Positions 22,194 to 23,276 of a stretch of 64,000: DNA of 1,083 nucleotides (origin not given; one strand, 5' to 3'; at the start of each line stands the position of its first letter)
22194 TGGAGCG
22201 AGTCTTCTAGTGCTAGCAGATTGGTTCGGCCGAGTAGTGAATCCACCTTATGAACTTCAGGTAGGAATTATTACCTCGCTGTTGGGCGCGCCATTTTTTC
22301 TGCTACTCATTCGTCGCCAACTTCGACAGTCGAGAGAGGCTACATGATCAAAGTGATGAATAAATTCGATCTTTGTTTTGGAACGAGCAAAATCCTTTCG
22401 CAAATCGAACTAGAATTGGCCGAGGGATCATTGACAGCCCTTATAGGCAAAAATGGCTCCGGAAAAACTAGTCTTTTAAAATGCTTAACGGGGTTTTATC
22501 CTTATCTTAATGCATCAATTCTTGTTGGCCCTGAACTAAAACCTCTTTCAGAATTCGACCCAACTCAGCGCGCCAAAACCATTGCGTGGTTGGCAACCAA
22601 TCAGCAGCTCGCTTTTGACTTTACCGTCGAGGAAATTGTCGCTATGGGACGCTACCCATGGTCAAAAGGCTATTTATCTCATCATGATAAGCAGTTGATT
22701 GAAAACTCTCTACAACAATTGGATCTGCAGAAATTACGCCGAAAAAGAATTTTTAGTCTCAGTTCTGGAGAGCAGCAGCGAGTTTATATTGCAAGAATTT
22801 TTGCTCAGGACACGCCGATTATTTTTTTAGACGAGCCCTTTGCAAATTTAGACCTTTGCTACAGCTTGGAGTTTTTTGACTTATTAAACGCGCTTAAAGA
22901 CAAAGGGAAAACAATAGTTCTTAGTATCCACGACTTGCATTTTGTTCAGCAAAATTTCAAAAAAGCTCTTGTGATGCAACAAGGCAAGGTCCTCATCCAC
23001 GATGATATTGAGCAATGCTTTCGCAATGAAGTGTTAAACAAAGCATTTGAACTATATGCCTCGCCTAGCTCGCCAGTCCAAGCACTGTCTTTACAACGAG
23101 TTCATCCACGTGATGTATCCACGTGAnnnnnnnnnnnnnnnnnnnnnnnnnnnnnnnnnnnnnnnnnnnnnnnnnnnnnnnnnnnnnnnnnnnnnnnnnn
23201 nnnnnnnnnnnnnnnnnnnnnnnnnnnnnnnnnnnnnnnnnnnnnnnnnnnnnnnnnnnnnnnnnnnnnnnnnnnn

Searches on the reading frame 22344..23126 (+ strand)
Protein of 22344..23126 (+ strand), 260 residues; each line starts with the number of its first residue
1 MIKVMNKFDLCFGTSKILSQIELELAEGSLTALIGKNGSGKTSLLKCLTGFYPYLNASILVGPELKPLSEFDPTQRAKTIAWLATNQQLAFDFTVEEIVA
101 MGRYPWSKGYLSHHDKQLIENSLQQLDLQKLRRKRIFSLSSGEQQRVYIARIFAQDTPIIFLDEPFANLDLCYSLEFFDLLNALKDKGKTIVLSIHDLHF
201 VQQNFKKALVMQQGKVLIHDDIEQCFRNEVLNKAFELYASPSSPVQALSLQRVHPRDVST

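Call 12: find_encoding_contigs(protein=window:22344-23126:+, flank=10000, max_places=10)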
Protein window:22344-23126:+ (260 aa): 1 contig read that carries it; 1 place shown.
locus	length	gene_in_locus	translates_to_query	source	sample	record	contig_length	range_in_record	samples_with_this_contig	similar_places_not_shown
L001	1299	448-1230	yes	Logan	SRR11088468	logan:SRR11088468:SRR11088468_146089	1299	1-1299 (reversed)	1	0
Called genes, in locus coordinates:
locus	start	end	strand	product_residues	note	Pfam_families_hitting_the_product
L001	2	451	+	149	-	?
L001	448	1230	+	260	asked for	PF02463:SMC_N (weak), PF13175:AAA_15 (weak), PF00005:ABC_tran, PF13304:AAA_21 (faint)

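Call 13: search_protein_families(library=pfam, proteins=[window:22344-23126:+])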
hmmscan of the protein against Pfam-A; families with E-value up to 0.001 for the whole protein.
window:22344-23126:+ (260 aa): 5 families
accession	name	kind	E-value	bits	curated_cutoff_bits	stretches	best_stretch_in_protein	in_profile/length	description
PF00005.33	ABC_tran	-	4.4e-26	92.5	25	1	18-167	1-137/137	ABC transporter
PF13304.12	AAA_21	-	2.5e-08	34.8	27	1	30-48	1-19/304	AAA domain, putative AbiEii toxin, Type IV TA system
PF02463.25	SMC_N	-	4.7e-08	33.2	40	1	27-213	23-215/220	RecF/RecN/SMC N terminal domain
PF13175.12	AAA_15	-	8.6e-06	26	32.1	1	18-51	14-46/374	AAA ATPase domain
PF13476.12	AAA_23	-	0.00012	23.2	27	1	21-49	13-40/201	AAA domain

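Call 32: find_homologous_proteins(query=window:22344-23126:+, max_evalue=1e-60)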
Query window:22344-23126:+ (260 aa): 2 proteins with E <= 1e-60 among 1285 candidates.
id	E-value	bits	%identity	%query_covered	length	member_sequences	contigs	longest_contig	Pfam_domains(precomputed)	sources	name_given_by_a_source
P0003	1.4e-168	576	100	100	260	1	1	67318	PF00005.34,PF13175.13,PF02463.26,PF13304.13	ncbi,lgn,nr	ncbi:MAG: ABC transporter ATP-binding protein [Oligoflexales bacterium]|nr:ABC transporter ATP-bindi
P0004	4.5e-132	457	81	97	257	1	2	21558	PF00005.34,PF02463.26,PF13304.13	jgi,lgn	jgi:iron complex transport system ATP-binding protein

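Call 33: find_encoding_contigs(protein=P0004, flank=10000)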
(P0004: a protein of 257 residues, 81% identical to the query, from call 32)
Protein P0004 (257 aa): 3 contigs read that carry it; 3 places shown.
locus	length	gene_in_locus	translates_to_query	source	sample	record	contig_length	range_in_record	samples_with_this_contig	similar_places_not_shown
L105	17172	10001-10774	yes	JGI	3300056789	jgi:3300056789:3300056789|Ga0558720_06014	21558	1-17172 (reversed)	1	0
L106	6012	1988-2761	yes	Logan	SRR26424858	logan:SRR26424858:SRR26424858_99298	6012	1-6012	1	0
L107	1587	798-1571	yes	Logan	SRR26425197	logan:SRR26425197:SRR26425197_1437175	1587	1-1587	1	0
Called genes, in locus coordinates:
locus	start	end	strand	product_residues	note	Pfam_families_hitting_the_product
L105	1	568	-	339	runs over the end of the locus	PF00528:BPD_transp_1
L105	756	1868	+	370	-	-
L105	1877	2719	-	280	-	PF00669:Flagellin_N, PF00700:Flagellin_C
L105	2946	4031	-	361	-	PF14238:DUF4340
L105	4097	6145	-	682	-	PF09822:ABC_transp_aux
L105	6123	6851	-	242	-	PF12698:ABC2_membrane_3, PF12679:ABC2_membrane_2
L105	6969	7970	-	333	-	PF00005:ABC_tran, PF13304:AAA_21 (faint)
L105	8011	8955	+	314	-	PF01497:Peripla_BP_2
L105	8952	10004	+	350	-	PF01032:FecCD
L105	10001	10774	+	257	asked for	PF02463:SMC_N (weak), PF00005:ABC_tran, PF13304:AAA_21 (weak)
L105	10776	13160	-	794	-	PF05226:CHASE2, PF00211:Guanylate_cyc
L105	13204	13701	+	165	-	-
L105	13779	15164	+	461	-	PF14706:Tnp_DNA_bind, PF01609:DDE_Tnp_1 (weak)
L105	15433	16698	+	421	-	-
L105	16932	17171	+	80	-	?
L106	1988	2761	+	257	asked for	PF02463:SMC_N (weak), PF00005:ABC_tran, PF13304:AAA_21 (weak)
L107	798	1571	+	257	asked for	PF02463:SMC_N (weak), PF00005:ABC_tran, PF13304:AAA_21 (weak)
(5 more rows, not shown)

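Call 58: search_protein_families(library=pfam, proteins=[L105:13779-15164:+], max_evalue=0.001)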
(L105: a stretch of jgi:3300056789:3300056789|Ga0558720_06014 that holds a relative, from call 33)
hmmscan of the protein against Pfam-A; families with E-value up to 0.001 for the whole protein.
L105:13779-15164:+ (461 aa): 2 families
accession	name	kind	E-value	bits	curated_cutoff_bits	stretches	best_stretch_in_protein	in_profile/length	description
PF14706.11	Tnp_DNA_bind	-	1.6e-13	50.6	24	1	5-60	1-56/58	Transposase DNA-binding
PF01609.27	DDE_Tnp_1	-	1.3e-05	25.5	23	1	189-359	81-195/200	Transposase DDE domain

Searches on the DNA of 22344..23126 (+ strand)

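Call 40: search_rna_families(sources=[L105, L108, L002, L103], threshold=evalue, max_evalue=1)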
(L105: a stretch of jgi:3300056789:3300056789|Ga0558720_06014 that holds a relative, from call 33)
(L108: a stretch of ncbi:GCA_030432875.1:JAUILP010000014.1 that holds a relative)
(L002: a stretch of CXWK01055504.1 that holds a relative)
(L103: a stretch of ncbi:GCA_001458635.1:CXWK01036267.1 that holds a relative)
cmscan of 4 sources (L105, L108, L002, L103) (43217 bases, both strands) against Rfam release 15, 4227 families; matches with E-value up to 1: 1.
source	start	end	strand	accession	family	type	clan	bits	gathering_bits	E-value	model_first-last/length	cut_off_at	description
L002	2155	2315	+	RF01731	TwoAYGGAY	Cis-reg;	CL00106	37.2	43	0.02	1-168/168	no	TwoAYGGAY RNA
